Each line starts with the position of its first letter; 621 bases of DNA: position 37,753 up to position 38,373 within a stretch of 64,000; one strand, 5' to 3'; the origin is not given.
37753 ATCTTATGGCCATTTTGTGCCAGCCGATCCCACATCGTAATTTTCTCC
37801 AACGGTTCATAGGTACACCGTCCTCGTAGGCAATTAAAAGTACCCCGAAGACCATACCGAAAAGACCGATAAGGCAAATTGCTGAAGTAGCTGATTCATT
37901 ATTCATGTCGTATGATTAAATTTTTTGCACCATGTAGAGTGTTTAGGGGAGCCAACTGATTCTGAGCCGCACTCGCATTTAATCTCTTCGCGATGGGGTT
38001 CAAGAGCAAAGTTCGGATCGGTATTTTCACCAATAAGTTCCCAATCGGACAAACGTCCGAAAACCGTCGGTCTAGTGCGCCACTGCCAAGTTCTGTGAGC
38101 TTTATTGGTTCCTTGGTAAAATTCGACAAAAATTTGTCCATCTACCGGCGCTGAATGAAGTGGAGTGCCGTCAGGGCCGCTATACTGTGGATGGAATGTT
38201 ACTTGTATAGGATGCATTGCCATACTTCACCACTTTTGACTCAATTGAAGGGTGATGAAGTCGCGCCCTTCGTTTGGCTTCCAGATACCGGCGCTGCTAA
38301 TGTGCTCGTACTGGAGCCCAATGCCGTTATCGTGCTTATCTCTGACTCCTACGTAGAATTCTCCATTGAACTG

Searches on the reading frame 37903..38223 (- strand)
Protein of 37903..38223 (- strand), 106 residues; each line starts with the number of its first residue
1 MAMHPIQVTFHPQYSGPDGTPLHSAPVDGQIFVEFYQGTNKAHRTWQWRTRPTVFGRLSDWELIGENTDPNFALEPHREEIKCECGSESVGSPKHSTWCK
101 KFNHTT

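Call 3: search_protein_families(library=pfam, proteins=[window:37903-38223:-], max_evalue=1)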
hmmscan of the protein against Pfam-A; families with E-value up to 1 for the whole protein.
window:37903-38223:- (106 aa): 0 families

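Call 4: search_protein_families(library=phrogs, proteins=[window:37903-38223:-], max_evalue=0.1)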
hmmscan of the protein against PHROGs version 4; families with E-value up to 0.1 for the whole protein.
window:37903-38223:- (106 aa): 0 families
